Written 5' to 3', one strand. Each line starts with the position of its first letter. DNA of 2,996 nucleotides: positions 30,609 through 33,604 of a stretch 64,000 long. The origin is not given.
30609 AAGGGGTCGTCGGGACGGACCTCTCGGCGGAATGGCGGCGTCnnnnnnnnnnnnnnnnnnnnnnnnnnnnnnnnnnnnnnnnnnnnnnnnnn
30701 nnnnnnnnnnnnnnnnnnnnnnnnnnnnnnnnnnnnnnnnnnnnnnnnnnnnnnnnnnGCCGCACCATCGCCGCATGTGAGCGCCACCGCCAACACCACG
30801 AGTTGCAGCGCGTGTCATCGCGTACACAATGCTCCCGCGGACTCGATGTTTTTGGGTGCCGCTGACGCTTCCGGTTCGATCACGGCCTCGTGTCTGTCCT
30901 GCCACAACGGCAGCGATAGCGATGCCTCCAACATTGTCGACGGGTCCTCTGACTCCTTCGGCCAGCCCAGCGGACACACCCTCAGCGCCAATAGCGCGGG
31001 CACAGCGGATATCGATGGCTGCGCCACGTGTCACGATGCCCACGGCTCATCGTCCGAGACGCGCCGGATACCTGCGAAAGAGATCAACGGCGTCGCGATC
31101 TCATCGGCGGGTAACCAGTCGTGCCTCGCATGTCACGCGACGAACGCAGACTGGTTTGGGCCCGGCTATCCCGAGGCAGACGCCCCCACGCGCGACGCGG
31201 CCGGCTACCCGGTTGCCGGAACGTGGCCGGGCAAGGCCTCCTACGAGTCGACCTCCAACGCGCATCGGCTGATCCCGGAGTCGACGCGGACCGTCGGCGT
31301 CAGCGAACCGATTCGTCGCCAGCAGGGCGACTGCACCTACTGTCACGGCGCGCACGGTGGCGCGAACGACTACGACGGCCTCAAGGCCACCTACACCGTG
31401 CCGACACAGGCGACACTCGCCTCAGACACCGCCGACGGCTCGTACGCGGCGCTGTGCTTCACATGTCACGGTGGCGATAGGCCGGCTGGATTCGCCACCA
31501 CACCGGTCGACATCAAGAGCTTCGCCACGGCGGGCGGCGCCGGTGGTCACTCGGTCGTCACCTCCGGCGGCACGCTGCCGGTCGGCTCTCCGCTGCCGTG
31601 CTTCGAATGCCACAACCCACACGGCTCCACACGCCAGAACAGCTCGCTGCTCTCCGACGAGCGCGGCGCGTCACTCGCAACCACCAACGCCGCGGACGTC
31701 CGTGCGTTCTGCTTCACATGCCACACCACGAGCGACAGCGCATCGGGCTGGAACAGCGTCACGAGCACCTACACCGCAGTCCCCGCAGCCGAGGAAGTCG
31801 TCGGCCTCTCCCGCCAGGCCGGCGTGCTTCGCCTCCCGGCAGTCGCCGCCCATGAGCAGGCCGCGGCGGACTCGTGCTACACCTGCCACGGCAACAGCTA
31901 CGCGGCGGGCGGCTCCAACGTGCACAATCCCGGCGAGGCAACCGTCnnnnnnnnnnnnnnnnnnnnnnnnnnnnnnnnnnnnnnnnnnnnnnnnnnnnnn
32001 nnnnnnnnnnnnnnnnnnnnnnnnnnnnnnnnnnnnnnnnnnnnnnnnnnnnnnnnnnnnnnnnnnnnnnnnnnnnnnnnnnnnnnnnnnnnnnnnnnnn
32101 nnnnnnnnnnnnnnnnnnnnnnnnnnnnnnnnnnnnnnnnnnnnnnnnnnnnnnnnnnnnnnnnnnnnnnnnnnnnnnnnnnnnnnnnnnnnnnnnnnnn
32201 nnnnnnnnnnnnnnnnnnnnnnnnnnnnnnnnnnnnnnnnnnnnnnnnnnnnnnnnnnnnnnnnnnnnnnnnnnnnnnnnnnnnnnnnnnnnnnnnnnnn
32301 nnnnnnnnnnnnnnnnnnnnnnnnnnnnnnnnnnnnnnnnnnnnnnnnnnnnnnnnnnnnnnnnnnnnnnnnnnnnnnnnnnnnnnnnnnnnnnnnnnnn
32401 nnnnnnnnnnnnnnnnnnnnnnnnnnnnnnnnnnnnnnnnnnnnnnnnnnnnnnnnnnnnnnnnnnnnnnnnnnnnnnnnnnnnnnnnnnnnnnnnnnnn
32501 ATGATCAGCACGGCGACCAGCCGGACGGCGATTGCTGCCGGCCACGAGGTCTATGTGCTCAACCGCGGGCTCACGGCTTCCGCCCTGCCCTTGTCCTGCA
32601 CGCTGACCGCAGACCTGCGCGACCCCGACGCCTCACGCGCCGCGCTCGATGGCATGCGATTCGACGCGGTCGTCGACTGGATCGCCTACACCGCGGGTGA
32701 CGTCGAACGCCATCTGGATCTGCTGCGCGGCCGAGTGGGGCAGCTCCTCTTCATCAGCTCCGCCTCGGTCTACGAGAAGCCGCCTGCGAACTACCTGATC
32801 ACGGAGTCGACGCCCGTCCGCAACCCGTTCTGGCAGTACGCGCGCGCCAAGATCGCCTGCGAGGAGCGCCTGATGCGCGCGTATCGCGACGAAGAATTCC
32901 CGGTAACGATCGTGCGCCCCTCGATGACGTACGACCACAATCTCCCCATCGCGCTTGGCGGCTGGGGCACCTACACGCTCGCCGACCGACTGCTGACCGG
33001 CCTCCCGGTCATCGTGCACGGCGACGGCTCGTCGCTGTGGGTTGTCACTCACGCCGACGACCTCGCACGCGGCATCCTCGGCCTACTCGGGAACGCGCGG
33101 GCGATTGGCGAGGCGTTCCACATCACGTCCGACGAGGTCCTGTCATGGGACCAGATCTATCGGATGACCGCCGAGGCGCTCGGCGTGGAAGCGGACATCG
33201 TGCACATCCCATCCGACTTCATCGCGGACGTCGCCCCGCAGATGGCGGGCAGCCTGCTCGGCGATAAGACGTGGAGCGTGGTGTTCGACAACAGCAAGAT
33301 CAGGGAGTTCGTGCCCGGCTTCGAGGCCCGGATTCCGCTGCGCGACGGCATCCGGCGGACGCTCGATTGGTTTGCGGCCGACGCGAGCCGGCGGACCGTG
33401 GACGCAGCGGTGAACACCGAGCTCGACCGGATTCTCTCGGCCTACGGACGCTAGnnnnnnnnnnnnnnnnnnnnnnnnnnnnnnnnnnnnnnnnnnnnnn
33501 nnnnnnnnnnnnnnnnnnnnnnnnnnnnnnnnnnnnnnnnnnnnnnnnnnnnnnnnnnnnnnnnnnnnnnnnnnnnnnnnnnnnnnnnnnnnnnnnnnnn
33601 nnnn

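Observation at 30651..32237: Secreted nonahaem cytochrome with a ~110-aa Ser/Thr/Pro/Ala-rich tail: candidate terminal, wall-associated element of the electron conduit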

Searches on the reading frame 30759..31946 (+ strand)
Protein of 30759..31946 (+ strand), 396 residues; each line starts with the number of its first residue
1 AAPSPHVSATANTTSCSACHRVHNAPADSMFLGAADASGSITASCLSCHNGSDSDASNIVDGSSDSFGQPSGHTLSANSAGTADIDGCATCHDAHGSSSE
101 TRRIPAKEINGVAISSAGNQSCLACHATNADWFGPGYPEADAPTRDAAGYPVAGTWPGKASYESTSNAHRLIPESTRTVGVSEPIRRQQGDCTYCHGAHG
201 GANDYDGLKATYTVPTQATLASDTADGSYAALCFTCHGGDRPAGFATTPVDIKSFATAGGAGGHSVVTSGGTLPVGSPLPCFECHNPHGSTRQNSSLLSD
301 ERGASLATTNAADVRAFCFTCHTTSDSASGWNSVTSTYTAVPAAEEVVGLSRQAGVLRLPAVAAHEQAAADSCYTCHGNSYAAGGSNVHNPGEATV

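Call 51: predict_structure(alignment_id=A3)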
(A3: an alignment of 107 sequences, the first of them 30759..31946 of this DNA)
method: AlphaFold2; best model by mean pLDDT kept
length: 396 residues; sequences in the alignment: 107
mean_pLDDT: 88.4   pTM: 0.87
mean pLDDT of the five models: 88.4, 88.1, 87.8, 84.4, 81.6
residues with pLDDT >= 90: 268; 70-90: 83; 50-70: 40; < 50: 5
segments of 3 or more residues with pLDDT < 50: none
pLDDT, mean of each block of 10 residues (from residue 1): 80 84 60 61 90 90 92 74 82 91 91 91 84 80 94 93 94 75 70 93 92 96 95 96 90 88 86 94 96 96 97 98 98 98 96 95 97 95 92 62
secondary structure, 60 per line:
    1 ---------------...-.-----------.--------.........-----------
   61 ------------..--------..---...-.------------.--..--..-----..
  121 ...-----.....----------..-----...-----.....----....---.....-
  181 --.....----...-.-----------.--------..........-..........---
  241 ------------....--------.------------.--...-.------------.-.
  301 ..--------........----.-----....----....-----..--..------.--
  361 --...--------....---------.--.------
elements in order: H41-49 H119-123 H129-133 E151-153 H159-163 H168-171 E175-179 E183-187 H217-226 H228-237 H253-256 H311-318 E329-332 E337-340 H374-377
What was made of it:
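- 30762..31940 (+): Nine-haem core module, aa 38-430: four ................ pairs plus a ninth haem site. AlphaFold pLDDT 88.4, pTM 0.87 (call 51).
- The N-terminal SPH histidine is modelled confidently inside the monomer (pLDDT about 80; call 51).
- Tried and rejected: It was replaced by a core-only model from 107 sequences with pLDDT 88.4 (call 51).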

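Call 55: fold_search(model_id=the predicted structure, library=pdb)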
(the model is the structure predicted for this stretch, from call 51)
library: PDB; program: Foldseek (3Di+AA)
matches with E <= 10: 1; with E <= 0.001: 0
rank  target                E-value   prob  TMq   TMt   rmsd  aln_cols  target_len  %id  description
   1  6r2q_A                2.5e-02  0.20  0.19  0.27  18.4       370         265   17  Structure of the Mtr complex (released 2020-04-22)
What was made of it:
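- It is also the only Foldseek hit (call 55).
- Tried and rejected: That model still has only one insignificant PDB hit (call 55).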

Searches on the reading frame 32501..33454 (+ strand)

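Call 47: search_protein_families(library=pfam, proteins=[window:32501-33454:+], max_evalue=0.00001)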
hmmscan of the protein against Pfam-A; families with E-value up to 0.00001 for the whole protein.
window:32501-33454:+ (317 aa): 2 families
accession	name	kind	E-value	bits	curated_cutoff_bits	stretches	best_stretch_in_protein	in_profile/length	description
PF01370.27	Epimerase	-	1.3e-17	64.4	20.9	1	2-206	10-237/240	NAD dependent epimerase/dehydratase family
PF04321.23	RmlD_sub_bind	-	4e-07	29.9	27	0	82-263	96-268/287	RmlD substrate binding domain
